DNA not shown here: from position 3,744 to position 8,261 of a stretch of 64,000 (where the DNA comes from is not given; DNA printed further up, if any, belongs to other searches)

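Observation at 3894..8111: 1405-aa protein with twelve NHL blades plus a gluzincin-like HEXXH...EGWAEY domain, as a candidate CIS payload or receptor-binding protein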

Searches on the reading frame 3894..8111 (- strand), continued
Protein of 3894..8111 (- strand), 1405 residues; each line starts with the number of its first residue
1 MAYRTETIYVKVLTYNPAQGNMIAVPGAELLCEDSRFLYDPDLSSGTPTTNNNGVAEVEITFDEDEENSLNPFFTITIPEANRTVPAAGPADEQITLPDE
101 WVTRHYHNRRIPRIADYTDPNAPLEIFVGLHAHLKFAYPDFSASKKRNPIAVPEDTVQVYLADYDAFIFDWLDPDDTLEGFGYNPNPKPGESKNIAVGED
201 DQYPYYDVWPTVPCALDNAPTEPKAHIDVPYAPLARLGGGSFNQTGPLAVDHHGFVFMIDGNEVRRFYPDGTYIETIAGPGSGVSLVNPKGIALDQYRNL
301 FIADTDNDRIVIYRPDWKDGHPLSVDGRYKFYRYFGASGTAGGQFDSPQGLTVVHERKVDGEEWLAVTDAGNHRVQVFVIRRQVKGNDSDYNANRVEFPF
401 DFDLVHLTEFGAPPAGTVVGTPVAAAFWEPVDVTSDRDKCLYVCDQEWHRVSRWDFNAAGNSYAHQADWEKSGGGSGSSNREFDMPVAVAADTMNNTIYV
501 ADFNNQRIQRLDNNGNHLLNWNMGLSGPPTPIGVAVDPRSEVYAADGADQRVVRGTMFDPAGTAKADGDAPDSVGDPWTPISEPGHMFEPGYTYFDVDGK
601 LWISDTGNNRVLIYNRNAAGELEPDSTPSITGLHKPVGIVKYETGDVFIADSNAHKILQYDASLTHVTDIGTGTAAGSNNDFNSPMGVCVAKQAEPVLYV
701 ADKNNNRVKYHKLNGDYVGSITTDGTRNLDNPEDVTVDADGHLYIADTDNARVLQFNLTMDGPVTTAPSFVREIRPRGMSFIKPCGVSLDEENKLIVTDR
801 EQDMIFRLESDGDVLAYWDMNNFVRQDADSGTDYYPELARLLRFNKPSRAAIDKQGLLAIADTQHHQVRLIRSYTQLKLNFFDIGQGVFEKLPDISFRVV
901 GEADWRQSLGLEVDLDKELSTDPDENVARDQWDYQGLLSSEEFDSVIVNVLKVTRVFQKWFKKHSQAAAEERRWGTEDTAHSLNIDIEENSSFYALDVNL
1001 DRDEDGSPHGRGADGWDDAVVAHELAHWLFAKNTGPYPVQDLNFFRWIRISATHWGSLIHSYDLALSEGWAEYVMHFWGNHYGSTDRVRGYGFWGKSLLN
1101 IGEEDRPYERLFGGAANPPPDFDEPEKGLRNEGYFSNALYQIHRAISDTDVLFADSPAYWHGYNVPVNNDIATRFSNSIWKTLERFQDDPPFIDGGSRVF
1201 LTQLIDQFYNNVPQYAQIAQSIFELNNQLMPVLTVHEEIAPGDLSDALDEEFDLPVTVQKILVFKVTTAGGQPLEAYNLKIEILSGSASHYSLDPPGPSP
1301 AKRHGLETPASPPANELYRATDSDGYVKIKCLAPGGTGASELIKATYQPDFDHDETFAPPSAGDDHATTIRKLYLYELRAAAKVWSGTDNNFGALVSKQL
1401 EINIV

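Call 31: find_encoding_contigs(protein=P0060, flank=10000, max_places=1)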
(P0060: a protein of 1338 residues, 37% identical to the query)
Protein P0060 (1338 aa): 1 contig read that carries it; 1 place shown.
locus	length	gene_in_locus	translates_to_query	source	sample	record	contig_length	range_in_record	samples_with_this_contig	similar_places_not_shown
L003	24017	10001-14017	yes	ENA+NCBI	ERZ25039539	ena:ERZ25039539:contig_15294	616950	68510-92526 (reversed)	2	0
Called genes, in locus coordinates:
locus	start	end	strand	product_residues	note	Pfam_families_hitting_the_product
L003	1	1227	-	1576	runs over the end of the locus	PF00754:F5_F8_type_C, PF22633:F5_F8_type_C_2, PF03160:Calx-beta, PF03425:CBM_11, PF03160:Calx-beta, PF00933:Glyco_hydro_3, PF01915:Glyco_hydro_3_C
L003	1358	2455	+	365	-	-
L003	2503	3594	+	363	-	PF04984:Phage_sheath_1, PF17482:Phage_sheath_1C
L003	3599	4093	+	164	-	-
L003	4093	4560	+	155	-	-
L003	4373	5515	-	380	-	-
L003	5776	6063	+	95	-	-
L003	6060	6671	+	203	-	-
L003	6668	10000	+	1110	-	PF04513:Baculo_PEP_C (faint)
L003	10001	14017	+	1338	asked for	PF06739:SBBP (faint), PF20067:SSL_N (faint), PF08450:SGL (faint), PF25021:TEN_NHL (faint), PF01436:NHL (faint), PF24684:Vgb_lyase (weak)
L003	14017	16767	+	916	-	-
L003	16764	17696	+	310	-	-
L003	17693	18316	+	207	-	PF04717:Phage_base_V (weak)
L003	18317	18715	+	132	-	PF05488:PAAR_motif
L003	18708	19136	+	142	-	PF04965:GPW_gp25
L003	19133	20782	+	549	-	PF04865:Baseplate_J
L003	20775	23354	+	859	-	PF07494:Reg_prop (faint)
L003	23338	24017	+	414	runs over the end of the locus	-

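Call 32: find_encoding_contigs(protein=P0035, flank=10000, max_places=1)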
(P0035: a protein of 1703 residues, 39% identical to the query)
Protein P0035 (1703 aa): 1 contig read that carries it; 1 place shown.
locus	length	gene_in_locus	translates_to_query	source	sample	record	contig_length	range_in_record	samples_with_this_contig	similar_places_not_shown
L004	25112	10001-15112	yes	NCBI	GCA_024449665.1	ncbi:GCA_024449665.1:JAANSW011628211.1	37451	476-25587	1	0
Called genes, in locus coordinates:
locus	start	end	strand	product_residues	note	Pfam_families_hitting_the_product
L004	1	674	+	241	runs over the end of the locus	PF00072:Response_reg, PF08281:Sigma70_r4_2 (faint), PF00196:GerE, PF13936:HTH_38 (weak)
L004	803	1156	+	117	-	-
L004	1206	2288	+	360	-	-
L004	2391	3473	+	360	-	PF04984:Phage_sheath_1, PF17482:Phage_sheath_1C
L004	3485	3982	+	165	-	-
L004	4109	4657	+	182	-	-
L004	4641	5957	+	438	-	-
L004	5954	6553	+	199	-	-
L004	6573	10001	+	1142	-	PF04108:ATG17_like (faint)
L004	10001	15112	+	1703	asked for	PF08450:SGL (faint), PF25021:TEN_NHL (faint), PF01436:NHL (weak), PF06739:SBBP (faint), PF13449:Phytase-like (faint), PF24684:Vgb_lyase (faint), PF17170:DUF5128 (faint), PF01436:NHL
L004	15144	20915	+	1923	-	-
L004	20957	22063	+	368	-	-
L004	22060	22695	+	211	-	PF04717:Phage_base_V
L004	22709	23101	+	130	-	PF13665:Tox-PAAR-like (weak), PF05488:PAAR_motif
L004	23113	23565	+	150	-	PF10934:Sheath_initiator (weak)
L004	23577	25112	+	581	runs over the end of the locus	PF04865:Baseplate_J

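Call 35: search_protein_families(library=pfam, proteins=[L002:14319-18701:+, L002:18725-19828:+, L002:19825-20460:+, L002:20480-20875:+, L002:20880-21335:+, L002:21338-23140:+, L002:1532-2629:+, L002:4738-5901:+, L002:5898-6500:+], max_evalue=0.1)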
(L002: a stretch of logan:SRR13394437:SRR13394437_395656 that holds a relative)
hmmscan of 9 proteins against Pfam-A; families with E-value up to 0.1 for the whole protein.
L002:14319-18701:+ (1460 aa): 3 families
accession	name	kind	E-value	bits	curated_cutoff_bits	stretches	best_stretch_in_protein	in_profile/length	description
PF13620.12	CarboxypepD_reg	-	5e-07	30.4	32.3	1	262-301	3-42/82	Carboxypeptidase regulatory-like domain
PF01471.23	PG_binding_1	-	0.00011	22.8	23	0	463-512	3-38/57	Putative peptidoglycan binding domain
PF13715.12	CarbopepD_reg_2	-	0.092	13.2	32.2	0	262-318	2-57/88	CarboxypepD_reg-like domain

L002:18725-19828:+ (367 aa): 0 families

L002:19825-20460:+ (211 aa): 3 families
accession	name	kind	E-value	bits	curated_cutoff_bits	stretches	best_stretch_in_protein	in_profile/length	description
PF04717.18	Phage_base_V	-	6.4e-08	33.3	23.8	1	59-99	35-75/75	Type VI secretion system/phage-baseplate injector OB domain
PF20093.5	DUF6484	-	0.0029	18.7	27.6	1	73-98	39-61/61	Domain of unknown function (DUF6484)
PF23981.1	DUF7305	-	0.015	15.7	27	1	160-205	63-107/185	Domain of unknown function (DUF7305)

L002:20480-20875:+ (131 aa): 2 families
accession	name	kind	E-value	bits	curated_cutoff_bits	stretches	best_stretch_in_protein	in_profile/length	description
PF05488.18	PAAR_motif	-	2.8e-13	50.3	27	3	24-107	6-62/70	PAAR motif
PF13665.11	Tox-PAAR-like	-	5e-05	23.8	31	1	24-108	12-100/108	Toxin PAAR-like domain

L002:20880-21335:+ (151 aa): 3 families
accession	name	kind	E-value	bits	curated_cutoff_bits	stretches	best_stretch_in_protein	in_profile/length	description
PF10934.14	Sheath_initiator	-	1e-06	29.2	32.9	1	43-119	17-93/104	Contractile injection system sheath initiator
PF04965.19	GPW_gp25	-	2.4e-06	27.7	27.2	1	47-130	2-86/96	Baseplate wedge protein gp25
PF07409.17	GP46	-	0.036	14.4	28.6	1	74-122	38-86/101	Phage protein GP46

L002:21338-23140:+ (600 aa): 1 family
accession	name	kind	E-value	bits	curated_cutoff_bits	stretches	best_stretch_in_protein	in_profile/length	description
PF04865.19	Baseplate_J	-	2.8e-16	60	21.1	1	152-402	3-241/255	Baseplate J-like protein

L002:1532-2629:+ (365 aa): 0 families

L002:4738-5901:+ (387 aa): 0 families

L002:5898-6500:+ (200 aa): 1 family
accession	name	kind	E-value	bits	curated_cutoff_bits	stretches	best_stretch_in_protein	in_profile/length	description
PF19512.4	DUF6046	-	0.035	14.5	27.4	1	19-113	9-106/122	Domain of unknown function (DUF6046)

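Call 54: find_related_loci(query=A6, collection=genome_contigs, flank=10000)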
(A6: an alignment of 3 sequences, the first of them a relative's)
Query A6 (600 aa) in genome_contigs; peptide patterns used: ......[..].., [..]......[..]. (x = any residue, [..] = any of these).
89 stretches matched a pattern; 33 encode a relative of the query (tblastn E <= 1e-3); 33 distinct loci.
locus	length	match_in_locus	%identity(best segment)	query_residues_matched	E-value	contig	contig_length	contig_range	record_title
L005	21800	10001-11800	91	1-600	0e+0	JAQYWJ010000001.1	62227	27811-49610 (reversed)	MAG: Desulfobacter sp. isolate Glu_egg_str_bin67 NODE_186_length_62227_cov_30.287118, whole genome shotgun sequence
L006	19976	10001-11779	80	1-600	0e+0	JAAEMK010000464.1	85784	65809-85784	MAG: Desulfobacteraceae bacterium isolate Bse_4 BseG_CONTIG1105445, whole genome shotgun sequence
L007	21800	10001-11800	81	1-599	0e+0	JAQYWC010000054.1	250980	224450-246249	MAG: Desulfobacterium sp. isolate Pec_A4_megahit_bin17 Pec_A4_megahit_bin17_c_000000456370, whole genome shotgun sequenc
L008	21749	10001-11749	52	1-596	0e+0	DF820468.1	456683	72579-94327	Bacterium UASB270 DNA, scaffold: UASB270_scaffold_6, whole genome shotgun sequence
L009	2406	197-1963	52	1-594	0e+0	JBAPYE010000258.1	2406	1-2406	MAG: Desulfobacterales bacterium isolate MFD00100_ilm_asm_bin18 k127_76886, whole genome shotgun sequence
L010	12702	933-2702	50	1-596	0e+0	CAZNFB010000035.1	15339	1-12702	MAG TPA_asm: uncultured Desulfobacteraceae bacterium isolate SRP141559_co1_158 genome assembly, contig: NODE_2018_length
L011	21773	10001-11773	51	1-596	0e+0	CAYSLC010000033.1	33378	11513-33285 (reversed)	MAG TPA_asm: uncultured Desulfobacteraceae bacterium isolate binchicken_co15_57 genome assembly, contig: NODE_499_length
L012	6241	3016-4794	52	1-596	5e-180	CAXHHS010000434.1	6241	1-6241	MAG TPA_asm: uncultured bacterium isolate SRR12479933_metabat2_5 genome assembly, contig: ERZ4874384.1146, whole genome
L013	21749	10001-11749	51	1-597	5e-177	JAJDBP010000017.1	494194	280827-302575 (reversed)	MAG: Nitrospirales bacterium isolate OFTM313 OFTM313_16, whole genome shotgun sequence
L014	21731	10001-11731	49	1-597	5e-170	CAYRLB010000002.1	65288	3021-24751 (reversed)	MAG TPA_asm: uncultured Gemmatimonas sp. isolate SRP220891_co3_117 genome assembly, contig: NODE_298_length_65288_cov_14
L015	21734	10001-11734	48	1-591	1e-169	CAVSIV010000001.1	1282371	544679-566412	MAG: uncultured Chloroflexia bacterium isolate MFD01721.bin.2.155 genome assembly, contig: contig_10992, whole genome sh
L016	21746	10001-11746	49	1-597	8e-179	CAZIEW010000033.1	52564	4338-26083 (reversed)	MAG TPA_asm: uncultured Syntrophobacteraceae bacterium isolate SRP278314_co1_305 genome assembly, contig: NODE_832_lengt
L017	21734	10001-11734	47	1-599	7e-164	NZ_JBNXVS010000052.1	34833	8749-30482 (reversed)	Nodosilinea sp. AN01ver1 NODE_52_length_34833_cov_24.874373, whole genome shotgun sequence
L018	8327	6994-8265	59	1-434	4e-164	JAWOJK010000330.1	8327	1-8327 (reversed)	MAG: Desulfobacterales bacterium isolate CWP6-2.bin.52 k191_796688, whole genome shotgun sequence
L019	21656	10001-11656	49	1-597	4e-164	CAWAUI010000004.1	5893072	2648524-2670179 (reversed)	MAG: Thermoanaerobaculaceae bacterium isolate MFD09730.bin.2.32 genome assembly, contig: contig_588, whole genome shotgu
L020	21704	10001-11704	48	1-591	1e-163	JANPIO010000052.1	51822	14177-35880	MAG: Phormidium sp. VAR_61_metabat_6 VAR_61_k141_320310, whole genome shotgun sequence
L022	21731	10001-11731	47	1-597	4e-159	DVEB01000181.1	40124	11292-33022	MAG TPA_asm: Synechococcales cyanobacterium M55_K2018_004 NODE_292_length_40124_cov_7.075595, whole genome shotgun seque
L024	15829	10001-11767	54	1-597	0e+0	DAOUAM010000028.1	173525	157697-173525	MAG TPA_asm: Dehalococcoidia bacterium isolate H63_664 k137_67168, whole genome shotgun sequence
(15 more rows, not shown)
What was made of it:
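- Closest known: P2/Mu-type contractile tails and R-type tailocins. Different: The clusters are spread over many phyla (call 54).
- Hosts span monoderm and diderm phyla (call 54), which should drive diversification in a receptor-binding protein.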

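Call 60: search_protein_families(library=pfam, proteins=[L008:4441-7362:+, L013:3297-7358:+, L024:4751-7321:+, L016:4607-7378:+, L005:1565-7249:+, L019:5144-7273:+, L005:11806-14343:+, L005:14349-15947:+, L005:15965-17998:+, L005:18040-19905:+], max_evalue=0.01)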
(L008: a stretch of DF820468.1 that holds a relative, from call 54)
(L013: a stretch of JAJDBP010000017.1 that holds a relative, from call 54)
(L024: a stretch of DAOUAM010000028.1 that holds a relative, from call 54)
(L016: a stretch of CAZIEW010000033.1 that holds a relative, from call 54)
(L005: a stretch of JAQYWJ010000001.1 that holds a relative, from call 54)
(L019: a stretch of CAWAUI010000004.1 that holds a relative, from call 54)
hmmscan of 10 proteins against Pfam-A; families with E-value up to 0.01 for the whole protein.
L008:4441-7362:+ (974 aa): 1 family
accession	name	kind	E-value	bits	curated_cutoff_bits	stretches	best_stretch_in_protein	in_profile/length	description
PF01551.29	Peptidase_M23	-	0.00059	20.4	28.7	0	901-930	59-88/96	Peptidase family M23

L013:3297-7358:+ (1354 aa): 3 families
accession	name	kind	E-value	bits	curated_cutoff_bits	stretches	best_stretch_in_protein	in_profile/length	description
PF00691.25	OmpA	-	2.5e-06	28.2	27.2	1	328-414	11-98/98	OmpA family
PF00364.28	Biotin_lipoyl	-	0.00094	19.4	22.1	1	1137-1206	2-73/73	Biotin-requiring enzyme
PF24571.2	HEAT_SCC3-SA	-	0.0029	18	25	1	104-216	125-237/261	Cohesin subunit SCC3/SA, HEAT-repeats domain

L024:4751-7321:+ (857 aa): 1 family
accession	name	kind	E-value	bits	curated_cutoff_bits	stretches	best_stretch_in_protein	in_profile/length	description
PF01551.29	Peptidase_M23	-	2.6e-05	24.8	28.7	1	777-807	59-89/96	Peptidase family M23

L016:4607-7378:+ (924 aa): 0 families

L005:1565-7249:+ (1895 aa): 0 families

L019:5144-7273:+ (710 aa): 0 families

L005:11806-14343:+ (846 aa): 1 family
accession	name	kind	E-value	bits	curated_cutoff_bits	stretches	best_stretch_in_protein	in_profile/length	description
PF07494.17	Reg_prop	-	1.8e-18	64.7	20.4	1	393-415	2-24/24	Two component regulator propeller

L005:14349-15947:+ (533 aa): 0 families

L005:15965-17998:+ (678 aa): 12 families
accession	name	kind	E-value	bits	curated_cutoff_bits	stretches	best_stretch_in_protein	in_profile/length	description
PF24319.2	DUF7491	-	1.4e-05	25.6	30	1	491-560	11-80/90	Coiled-coil region of unknown function (DUF7491)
PF07889.17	DUF1664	-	4.7e-05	23.9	34.6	0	449-508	63-122/124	Protein of unknown function (DUF1664)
PF04136.21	COG3_N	-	7.4e-05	23.2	27.9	0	515-585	4-74/147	Conserved oligomeric Golgi complex subunit 3, N-terminal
PF10368.14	YkyA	-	0.0004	20.6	28.8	1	575-662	98-185/186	Putative cell-wall binding lipoprotein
PF10498.14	IFT57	-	0.00047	19.7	40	0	479-597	214-329/360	Intra-flagellar transport protein 57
PF06009.19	Laminin_II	-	0.0026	18.2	33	0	531-593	19-81/138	Laminin Domain II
PF17675.6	APG6_N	-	0.0032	18.4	45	0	507-567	59-119/132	Apg6 coiled-coil region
PF04108.17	ATG17_like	-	0.0032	17.5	43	0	518-655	24-151/355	Autophagy protein ATG17-like domain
PF06160.17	EzrA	-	0.0041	15.9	39.6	0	456-627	249-421/557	Septation ring formation regulator, EzrA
PF00038.26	Filament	-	0.0047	17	40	0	484-553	193-262/313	Intermediate filament protein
PF09177.16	STX6_10_61_N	-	0.0071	17.3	29.4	0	574-640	8-75/99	Syntaxin 6/10/61, N-terminal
PF05218.19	DUF713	-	0.0072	16.6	24.5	0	604-663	26-86/185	Protein of unknown function (DUF713)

L005:18040-19905:+ (622 aa): 0 families
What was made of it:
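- Closest known: Tail-associated or tape-measure-associated cell-wall peptidases of phages. Same: In sister clusters the equivalent position holds a protein with an M23-like match (call 60).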

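Call 62: search_protein_families(library=ncbifam, proteins=[window:3894-8111:-, L002:18725-19828:+, L002:21338-23140:+, L005:11806-14343:+], max_evalue=0.01)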
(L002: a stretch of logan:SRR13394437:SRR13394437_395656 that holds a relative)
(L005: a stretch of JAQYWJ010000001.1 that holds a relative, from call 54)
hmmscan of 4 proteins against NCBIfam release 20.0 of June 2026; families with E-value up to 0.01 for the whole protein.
window:3894-8111:- (1405 aa): 3 families
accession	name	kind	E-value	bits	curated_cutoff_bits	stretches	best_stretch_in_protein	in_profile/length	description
NF035926.1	scyF_NHL_VPEP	equivalog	3e-43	148.4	350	4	582-757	96-274/376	scytonemin biosynthesis PEP-CTERM protein ScyF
NF033206.1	ScyE_fam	subfamily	0.001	18.6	80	0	727-750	5-28/333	ScyD/ScyE family protein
NF047780.1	LIC12708_fam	subfamily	0.0046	15.9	150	0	792-865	66-140/391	LIC_12708 family protein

L002:18725-19828:+ (367 aa): 2 families
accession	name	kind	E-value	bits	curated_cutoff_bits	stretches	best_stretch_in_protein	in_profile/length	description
NF033848.1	VgrG_rel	hypoth_equivalog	4.1e-12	45.2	275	2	96-204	70-181/547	VgrG-related protein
NF047561.1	orf58_phage_fam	subfamily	0.00019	20.9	170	1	86-209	58-184/257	phage protein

L002:21338-23140:+ (600 aa): 1 family
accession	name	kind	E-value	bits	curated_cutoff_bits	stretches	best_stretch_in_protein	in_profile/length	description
TIGR02243.1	TIGR02243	equivalog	8.2e-05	21.3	155.8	1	233-392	454-612/659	putative baseplate assembly protein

L005:11806-14343:+ (846 aa): 1 family
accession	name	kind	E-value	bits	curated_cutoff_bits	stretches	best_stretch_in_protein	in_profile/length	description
NF052228.1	T9SS_PorZ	equivalog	2.1e-06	26.5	260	0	392-442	528-578/757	type IX secretion system anionic LPS delivery protein PorZ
